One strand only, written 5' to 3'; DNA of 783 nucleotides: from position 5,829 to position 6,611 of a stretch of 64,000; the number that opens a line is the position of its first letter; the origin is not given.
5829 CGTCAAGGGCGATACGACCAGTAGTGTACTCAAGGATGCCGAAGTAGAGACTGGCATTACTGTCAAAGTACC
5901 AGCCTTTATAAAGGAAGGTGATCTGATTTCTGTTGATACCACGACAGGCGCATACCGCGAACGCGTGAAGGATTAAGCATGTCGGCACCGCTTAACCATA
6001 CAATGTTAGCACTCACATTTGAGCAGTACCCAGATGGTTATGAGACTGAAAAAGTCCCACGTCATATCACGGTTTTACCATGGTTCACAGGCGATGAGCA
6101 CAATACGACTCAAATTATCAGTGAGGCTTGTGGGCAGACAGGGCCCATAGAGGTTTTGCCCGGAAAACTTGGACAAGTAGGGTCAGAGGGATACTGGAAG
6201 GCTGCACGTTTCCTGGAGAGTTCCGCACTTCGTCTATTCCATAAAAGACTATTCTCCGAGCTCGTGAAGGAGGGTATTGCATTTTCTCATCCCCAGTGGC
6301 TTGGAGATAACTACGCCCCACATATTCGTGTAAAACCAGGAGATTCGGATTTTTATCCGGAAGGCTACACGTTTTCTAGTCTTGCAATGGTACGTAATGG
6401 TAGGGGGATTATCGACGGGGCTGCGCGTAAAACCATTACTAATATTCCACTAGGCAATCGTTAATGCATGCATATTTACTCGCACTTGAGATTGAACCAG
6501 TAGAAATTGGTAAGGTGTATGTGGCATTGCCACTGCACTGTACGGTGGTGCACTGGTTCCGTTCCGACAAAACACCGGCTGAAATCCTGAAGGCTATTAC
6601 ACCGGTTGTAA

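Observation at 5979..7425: Three tandem, translationally coupled 2H-phosphoesterase paralogs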

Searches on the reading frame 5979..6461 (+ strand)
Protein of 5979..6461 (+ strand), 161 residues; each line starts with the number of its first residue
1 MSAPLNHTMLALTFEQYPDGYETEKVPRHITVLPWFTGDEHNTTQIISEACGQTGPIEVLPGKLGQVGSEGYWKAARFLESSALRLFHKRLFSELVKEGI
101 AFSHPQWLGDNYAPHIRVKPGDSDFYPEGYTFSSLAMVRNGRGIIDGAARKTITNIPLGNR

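Call 3: search_protein_families(library=pfam, proteins=[window:5979-6461:+], max_evalue=10)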
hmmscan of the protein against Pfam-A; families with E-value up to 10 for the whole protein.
window:5979-6461:+ (161 aa): 1 family
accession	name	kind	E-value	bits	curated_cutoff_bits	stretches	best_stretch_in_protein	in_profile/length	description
PF13563.12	2_5_RNA_ligase2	-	3e-05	24.5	27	1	20-118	18-113/152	2'-5' RNA ligase superfamily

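Call 4: search_protein_families(library=ncbifam, proteins=[window:5979-6461:+], max_evalue=10)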
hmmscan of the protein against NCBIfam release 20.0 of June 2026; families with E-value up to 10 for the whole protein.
window:5979-6461:+ (161 aa): 0 families

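Call 7: search_solved_structures(query=A1, max_evalue=10, show_alignments=2)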
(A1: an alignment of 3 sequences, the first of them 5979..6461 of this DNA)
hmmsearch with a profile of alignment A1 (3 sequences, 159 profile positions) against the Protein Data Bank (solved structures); distinct sequences matched with E-value up to 10: 1.
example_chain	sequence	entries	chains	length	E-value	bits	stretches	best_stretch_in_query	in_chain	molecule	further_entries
9v1j_sx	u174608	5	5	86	0.69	12.8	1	20-54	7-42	40S ribosomal protein S21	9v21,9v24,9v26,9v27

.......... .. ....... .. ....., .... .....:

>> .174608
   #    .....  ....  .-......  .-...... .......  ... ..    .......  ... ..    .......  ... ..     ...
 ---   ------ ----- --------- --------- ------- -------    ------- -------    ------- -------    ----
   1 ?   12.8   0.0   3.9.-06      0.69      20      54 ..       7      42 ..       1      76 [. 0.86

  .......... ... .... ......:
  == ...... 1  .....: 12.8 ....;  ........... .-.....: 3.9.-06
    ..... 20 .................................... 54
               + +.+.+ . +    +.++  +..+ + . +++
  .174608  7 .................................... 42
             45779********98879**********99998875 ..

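Call 8: search_protein_families(library=phrogs, proteins=[window:5979-6461:+], max_evalue=1)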
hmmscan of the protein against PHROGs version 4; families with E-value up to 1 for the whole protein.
window:5979-6461:+ (161 aa): 0 families

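Call 9: search_protein_families(library=padloc, proteins=[window:5979-6461:+], max_evalue=1)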
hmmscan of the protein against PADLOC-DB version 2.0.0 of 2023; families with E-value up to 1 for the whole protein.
window:5979-6461:+ (161 aa): 0 families

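Call 16: find_homologous_proteins(query=window:5979-6461:+, max_evalue=0.001)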
Query window:5979-6461:+ (161 aa): 2 proteins with E <= 0.001 among 16 candidates.
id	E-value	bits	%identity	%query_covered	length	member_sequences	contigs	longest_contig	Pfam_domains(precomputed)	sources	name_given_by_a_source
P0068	2.3e-106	371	100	100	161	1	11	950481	-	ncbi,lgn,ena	-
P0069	4.1e-26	110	44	76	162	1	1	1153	-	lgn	-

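Call 20: find_encoding_contigs(protein=P0068, flank=3000, max_places=6)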
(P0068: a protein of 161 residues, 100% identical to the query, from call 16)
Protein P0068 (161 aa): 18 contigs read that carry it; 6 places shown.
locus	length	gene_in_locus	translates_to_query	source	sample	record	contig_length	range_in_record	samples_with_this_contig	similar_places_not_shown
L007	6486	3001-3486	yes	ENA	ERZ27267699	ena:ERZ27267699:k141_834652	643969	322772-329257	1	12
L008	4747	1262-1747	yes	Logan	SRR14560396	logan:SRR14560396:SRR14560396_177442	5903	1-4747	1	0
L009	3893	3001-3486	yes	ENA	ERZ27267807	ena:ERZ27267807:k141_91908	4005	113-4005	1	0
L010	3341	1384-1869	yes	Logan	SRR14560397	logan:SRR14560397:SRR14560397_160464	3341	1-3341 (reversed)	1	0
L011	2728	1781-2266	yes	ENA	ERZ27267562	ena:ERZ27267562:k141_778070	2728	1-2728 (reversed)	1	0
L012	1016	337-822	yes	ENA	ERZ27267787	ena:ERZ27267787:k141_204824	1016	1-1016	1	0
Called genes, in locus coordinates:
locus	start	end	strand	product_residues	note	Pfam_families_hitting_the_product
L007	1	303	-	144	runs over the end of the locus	-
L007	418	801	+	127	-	PF01250:Ribosomal_S6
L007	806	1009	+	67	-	PF01084:Ribosomal_S18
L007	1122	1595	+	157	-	PF00436:SSB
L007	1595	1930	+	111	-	-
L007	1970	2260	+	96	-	-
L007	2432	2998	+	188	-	PF08207:EFP_N, PF01132:EFP, PF09285:Elong-fact-P_C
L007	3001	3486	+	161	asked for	-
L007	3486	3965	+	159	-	PF13563:2_5_RNA_ligase2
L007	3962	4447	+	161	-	PF13563:2_5_RNA_ligase2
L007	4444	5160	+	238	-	PF01479:S4, PF01728:FtsJ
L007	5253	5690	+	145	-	-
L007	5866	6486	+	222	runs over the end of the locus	PF00156:Pribosyltran (weak)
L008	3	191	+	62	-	?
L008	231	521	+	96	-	-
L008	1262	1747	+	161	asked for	-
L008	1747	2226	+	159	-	PF13563:2_5_RNA_ligase2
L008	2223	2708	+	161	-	PF13563:2_5_RNA_ligase2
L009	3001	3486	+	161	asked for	-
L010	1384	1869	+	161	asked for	-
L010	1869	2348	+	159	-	PF13563:2_5_RNA_ligase2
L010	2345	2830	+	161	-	PF13563:2_5_RNA_ligase2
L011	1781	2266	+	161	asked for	-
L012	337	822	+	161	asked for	-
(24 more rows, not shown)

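Call 23: search_protein_representatives(alignment_id=A1)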
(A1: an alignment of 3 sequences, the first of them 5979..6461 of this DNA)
Query: 3 sequences, 159 profile positions. Proteins with E-value up to 0.001 (for the whole library): 1383; up to 1e-10: 766; up to 1e-30: 3. The best 150 are listed.
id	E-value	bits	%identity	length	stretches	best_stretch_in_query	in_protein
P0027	3.6e-47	176.3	-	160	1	4-157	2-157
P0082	9.1e-33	129.4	-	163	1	1-155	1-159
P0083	1.3e-32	129.0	-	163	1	1-156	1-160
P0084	5.8e-30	120.3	-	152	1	6-139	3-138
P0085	5.1e-29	117.3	-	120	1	42-158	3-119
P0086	1.8e-28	115.5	-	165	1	4-154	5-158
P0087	3.1e-28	114.7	-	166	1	4-158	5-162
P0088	7.6e-28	113.4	-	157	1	4-143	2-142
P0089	8.4e-28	113.3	-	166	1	4-154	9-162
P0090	9.8e-28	113.1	-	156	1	5-152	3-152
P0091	1.7e-27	112.3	-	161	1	1-155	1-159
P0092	2.3e-27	111.9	-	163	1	1-154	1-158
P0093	4.1e-27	111.1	-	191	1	3-154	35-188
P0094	6.5e-27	110.4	-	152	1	4-148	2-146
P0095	8.5e-27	110.0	-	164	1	5-154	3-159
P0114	1.4e-23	99.6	-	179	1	3-157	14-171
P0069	1.7e-23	99.3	-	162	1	1-154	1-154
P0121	3.2e-23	98.4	-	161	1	4-157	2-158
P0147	8.3e-22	93.8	-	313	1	5-137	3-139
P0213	1.4e-19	86.6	-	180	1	5-145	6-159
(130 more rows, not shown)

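Call 34: list_cluster_members(proteins=[window:5979-6461:+, window:6464-6940:+, window:6940-7422:+])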
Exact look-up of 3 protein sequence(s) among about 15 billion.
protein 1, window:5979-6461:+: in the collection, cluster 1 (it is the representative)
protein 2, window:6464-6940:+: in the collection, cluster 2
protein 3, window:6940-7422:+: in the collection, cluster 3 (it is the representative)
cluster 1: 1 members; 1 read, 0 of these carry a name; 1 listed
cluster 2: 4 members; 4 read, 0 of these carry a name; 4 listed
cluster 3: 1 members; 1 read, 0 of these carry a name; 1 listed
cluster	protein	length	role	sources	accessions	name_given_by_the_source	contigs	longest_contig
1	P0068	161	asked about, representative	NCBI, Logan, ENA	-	-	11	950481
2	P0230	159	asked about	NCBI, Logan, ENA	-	-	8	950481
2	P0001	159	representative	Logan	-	-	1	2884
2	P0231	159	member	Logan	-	-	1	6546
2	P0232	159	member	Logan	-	-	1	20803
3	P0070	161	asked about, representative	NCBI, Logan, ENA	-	-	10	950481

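Call 42: find_encoding_contigs(protein=P0082, flank=4000, max_places=2)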
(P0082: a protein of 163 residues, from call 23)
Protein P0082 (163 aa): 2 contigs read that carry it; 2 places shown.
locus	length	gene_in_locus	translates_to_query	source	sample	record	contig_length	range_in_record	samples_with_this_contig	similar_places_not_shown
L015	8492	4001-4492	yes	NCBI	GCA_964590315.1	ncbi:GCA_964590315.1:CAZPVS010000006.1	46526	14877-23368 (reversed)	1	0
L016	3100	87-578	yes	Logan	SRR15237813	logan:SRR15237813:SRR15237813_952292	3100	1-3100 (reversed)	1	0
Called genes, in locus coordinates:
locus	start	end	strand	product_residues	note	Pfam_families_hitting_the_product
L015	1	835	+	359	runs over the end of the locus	-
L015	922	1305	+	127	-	PF01250:Ribosomal_S6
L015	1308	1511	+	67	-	PF01084:Ribosomal_S18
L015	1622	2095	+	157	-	PF00436:SSB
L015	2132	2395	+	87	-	-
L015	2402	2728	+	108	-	-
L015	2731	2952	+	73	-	-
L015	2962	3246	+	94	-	-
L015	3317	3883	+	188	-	PF08207:EFP_N, PF01132:EFP, PF09285:Elong-fact-P_C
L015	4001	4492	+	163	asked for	PF13563:2_5_RNA_ligase2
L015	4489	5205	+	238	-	PF01479:S4, PF01728:FtsJ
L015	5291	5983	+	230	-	PF00156:Pribosyltran (weak)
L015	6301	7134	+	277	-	PF13354:Beta-lactamase2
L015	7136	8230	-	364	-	PF01926:MMR_HSR1, PF02421:FeoB_N, PF06071:YchF-GTPase_C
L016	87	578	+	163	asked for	PF13563:2_5_RNA_ligase2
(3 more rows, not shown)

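Call 46: predict_structure(alignment_id=A5)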
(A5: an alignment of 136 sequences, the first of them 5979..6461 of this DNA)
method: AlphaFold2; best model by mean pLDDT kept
length: 161 residues; sequences in the alignment: 136
mean_pLDDT: 93.2   pTM: 0.88
mean pLDDT of the five models: 93.2, 92.9, 92.7, 92.7, 92.5
residues with pLDDT >= 90: 131; 70-90: 26; 50-70: 4; < 50: 0
segments of 3 or more residues with pLDDT < 50: none
pLDDT, mean of each block of 10 residues (from residue 1): 88 96 95 96 97 98 92 92 98 98 95 95 82 97 81 95 54
secondary structure, 60 per line:
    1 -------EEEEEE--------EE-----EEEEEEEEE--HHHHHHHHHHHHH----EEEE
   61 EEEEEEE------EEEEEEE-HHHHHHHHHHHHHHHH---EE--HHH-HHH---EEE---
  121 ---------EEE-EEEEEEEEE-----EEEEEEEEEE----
elements in order: E8-13 E29-37 H40-52 E57-67 E74-80 H82-97 E115-117 E130-132 E134-142 E148-157

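Call 49: fold_search(model_id=the predicted structure, library=pdb)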
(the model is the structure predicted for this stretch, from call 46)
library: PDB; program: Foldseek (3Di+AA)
matches with E <= 10: 379; with E <= 0.001: 22
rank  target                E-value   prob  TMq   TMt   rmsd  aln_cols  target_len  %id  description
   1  5h7e                  2.0e-06  1.00  0.64  0.58   8.1       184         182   11  Crystal Structure of native drCPDase (released 2017-09-27)
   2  2fyh_MODEL_1_A        1.5e-05  1.00  0.60  0.52   9.0       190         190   12  Solution structure of the 2'-5' RNA ligase-like protein from Pyrococcus furiosus (released 2007-02-20)
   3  1vdx                  4.7e-05  1.00  0.64  0.56   8.9       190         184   12  Crystal Structure of a Pyrococcus horikoshii protein with similarities to 2'5' RNA-ligase (released 2005-04-12)
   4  4qak_B                4.7e-05  1.00  0.60  0.56   7.8       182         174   12  Crystal structure of phosphoesterase (released 2014-10-22)
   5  5ldm_A                5.8e-05  1.00  0.62  0.58   7.5       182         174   13  Crystal structure of E.coli LigT complexed with 2'-AMP (released 2017-01-18)
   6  6hiw_DQ               7.3e-05  1.00  0.52  0.35   8.4       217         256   15  Cryo-EM structure of the Trypanosoma brucei mitochondrial ribosome - This entry contains the complete small mitoribos (released 2018-09-26)
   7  4qak_A                8.6e-05  1.00  0.60  0.57   7.5       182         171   12  Crystal structure of phosphoesterase (released 2014-10-22)
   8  1iuh                  9.6e-05  1.00  0.59  0.53   8.2       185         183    9  Crystal structure of TT0787 of thermus thermophilus HB8 (released 2003-06-17)
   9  4ye2_B                9.6e-05  1.00  0.51  0.57   6.3       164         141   12  The 1.35 structure of a viral RNase L antagonist reveals basis for the 2'-5'-oligoadenylate binding and enzyme activit (released 2015-04-29)
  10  5ldo_D                2.0e-04  1.00  0.56  0.54   7.1       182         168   12  Crystal structure of E.coli LigT complexed with 3'-AMP (released 2017-01-18)
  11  5ldi_D                2.9e-04  1.00  0.57  0.54   7.3       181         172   10  Crystal structure of E.coli LigT in apo form (released 2017-01-18)
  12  5ldk_B                3.5e-04  1.00  0.58  0.55   7.1       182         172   13  Crystal structure of E.coli LigT complexed with ATP (released 2017-01-18)
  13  5ldm_B                3.6e-04  1.00  0.59  0.56   6.9       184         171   13  Crystal structure of E.coli LigT complexed with 2'-AMP (released 2017-01-18)
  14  5ldo_C                5.4e-04  1.00  0.57  0.55   7.8       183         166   10  Crystal structure of E.coli LigT complexed with 3'-AMP (released 2017-01-18)
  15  5ldp_B                5.4e-04  1.00  0.56  0.54   7.9       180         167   10  Crystal structure of E.coli LigT complexed with ATP (released 2017-01-18)
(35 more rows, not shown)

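Call 51: find_encoding_contigs(protein=P0091, flank=4000, max_places=2)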
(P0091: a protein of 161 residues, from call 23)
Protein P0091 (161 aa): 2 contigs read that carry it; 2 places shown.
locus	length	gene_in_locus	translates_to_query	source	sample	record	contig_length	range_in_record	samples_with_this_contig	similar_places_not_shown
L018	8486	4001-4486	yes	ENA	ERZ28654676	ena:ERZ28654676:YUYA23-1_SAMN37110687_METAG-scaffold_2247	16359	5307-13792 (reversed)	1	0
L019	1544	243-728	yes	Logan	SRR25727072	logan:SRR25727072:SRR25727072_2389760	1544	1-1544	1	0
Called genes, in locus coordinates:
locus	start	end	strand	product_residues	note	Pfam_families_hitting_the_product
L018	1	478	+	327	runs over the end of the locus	-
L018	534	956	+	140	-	PF01250:Ribosomal_S6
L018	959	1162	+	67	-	PF01084:Ribosomal_S18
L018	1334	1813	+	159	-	PF00436:SSB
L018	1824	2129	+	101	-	-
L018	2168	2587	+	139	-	PF00293:NUDIX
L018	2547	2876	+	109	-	-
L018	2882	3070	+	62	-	-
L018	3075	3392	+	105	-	-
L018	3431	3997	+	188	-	PF08207:EFP_N, PF01132:EFP, PF09285:Elong-fact-P_C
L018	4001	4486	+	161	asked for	PF13563:2_5_RNA_ligase2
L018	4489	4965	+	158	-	PF13563:2_5_RNA_ligase2 (weak)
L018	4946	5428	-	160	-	-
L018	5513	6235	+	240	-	PF01479:S4, PF01728:FtsJ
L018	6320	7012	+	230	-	PF00156:Pribosyltran (weak)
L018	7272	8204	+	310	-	PF13354:Beta-lactamase2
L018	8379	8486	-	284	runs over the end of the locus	-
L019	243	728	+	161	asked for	PF13563:2_5_RNA_ligase2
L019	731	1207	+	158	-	PF13563:2_5_RNA_ligase2 (weak)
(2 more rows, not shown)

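Call 52: find_encoding_contigs(protein=P0088, flank=4000, max_places=2)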
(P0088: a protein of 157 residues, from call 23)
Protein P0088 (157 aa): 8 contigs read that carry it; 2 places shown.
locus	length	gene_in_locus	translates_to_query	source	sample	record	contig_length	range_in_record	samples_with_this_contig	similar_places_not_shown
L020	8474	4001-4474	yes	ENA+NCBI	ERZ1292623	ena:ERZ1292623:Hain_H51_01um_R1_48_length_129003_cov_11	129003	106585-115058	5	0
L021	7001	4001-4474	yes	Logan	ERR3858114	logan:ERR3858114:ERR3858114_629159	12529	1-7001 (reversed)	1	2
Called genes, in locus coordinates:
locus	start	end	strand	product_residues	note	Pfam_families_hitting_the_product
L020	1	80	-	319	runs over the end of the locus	PF02195:ParB_N, PF17762:HTH_ParB, PF23552:ParB_C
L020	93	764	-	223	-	PF01569:PAP2, PF14378:PAP2_3 (weak)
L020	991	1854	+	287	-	PF00215:OMPdecase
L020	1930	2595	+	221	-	-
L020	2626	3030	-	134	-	-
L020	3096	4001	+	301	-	PF01745:IPT, PF01715:IPPT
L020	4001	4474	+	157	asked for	-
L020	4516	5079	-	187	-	PF00561:Abhydrolase_1 (faint), PF06821:Ser_hydrolase, PF12697:Abhydrolase_6 (weak)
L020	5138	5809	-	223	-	-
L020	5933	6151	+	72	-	-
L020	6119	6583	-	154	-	-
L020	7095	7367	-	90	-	PF07883:Cupin_2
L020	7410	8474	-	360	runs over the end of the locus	-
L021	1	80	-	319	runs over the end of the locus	PF02195:ParB_N, PF17762:HTH_ParB, PF23552:ParB_C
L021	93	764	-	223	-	PF01569:PAP2, PF14378:PAP2_3 (weak)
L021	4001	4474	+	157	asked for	-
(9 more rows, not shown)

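Call 53: find_encoding_contigs(protein=P0086, flank=4000, max_places=2)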
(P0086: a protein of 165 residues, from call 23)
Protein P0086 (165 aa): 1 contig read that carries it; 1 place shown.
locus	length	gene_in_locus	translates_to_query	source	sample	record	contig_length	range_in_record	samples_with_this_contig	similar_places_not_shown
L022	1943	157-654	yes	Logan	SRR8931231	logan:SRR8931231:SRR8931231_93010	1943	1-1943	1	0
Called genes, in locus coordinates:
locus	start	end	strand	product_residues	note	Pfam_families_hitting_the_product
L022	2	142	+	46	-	?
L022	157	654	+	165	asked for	PF13563:2_5_RNA_ligase2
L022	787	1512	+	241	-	PF01479:S4, PF01728:FtsJ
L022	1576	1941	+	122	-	?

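Call 66: search_protein_families(library=pfam, proteins=[P0147, P0093, P0213, P0114, L018:4946-5428:-], max_evalue=0.01)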
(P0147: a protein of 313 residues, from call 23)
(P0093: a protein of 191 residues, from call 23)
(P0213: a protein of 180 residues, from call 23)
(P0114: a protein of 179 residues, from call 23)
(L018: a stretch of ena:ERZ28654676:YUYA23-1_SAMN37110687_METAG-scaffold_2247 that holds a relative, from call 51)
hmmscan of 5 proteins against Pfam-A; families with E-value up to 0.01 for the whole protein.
P0147 (313 aa): 8 families
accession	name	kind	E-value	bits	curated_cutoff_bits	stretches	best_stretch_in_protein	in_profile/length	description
PF00583.31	Acetyltransf_1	-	5.7e-18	65.7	20.7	1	198-290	22-116/116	Acetyltransferase (GNAT) family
PF13508.13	Acetyltransf_7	-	3.5e-13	50.2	27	1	207-291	4-83/84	Acetyltransferase (GNAT) domain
PF13673.13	Acetyltransf_10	-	1.7e-12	47.9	23.6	1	193-295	18-112/128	Acetyltransferase (GNAT) domain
PF13563.12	2_5_RNA_ligase2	-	3.2e-11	43.9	27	1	21-127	21-122/152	2'-5' RNA ligase superfamily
PF13527.13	Acetyltransf_9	-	1.2e-05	25.7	25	1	201-290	36-124/127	Acetyltransferase (GNAT) domain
PF08445.16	FR47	-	0.00015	22.2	22.1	1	234-293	22-80/86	FR47-like protein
PF13420.13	Acetyltransf_4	-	0.00068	20.1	24.3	1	196-290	36-134/155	Acetyltransferase (GNAT) domain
PF13480.13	Acetyltransf_6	-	0.0012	19.5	22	1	190-273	56-135/143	Acetyltransferase (GNAT) domain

P0093 (191 aa): 1 family
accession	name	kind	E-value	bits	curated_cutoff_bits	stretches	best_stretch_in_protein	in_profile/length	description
PF13563.12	2_5_RNA_ligase2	-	2.6e-08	34.5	27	1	51-148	19-112/152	2'-5' RNA ligase superfamily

P0213 (180 aa): 2 families
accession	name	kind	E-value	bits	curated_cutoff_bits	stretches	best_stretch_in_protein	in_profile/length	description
PF13563.12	2_5_RNA_ligase2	-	1.7e-08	35.1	27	1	22-127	17-112/152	2'-5' RNA ligase superfamily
PF02834.22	LigT_PEase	-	0.0023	18.5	23.3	0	29-75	33-79/87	LigT like Phosphoesterase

P0114 (179 aa): 1 family
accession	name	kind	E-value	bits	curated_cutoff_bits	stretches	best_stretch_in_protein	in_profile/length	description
PF13563.12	2_5_RNA_ligase2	-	3.8e-09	37.2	27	1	28-132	17-117/152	2'-5' RNA ligase superfamily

L018:4946-5428:- (160 aa): 1 family
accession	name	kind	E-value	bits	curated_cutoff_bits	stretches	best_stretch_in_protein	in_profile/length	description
PF19942.4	DUF6404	-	0.0031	18.3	27.6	1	7-82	44-115/115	Family of unknown function (DUF6404)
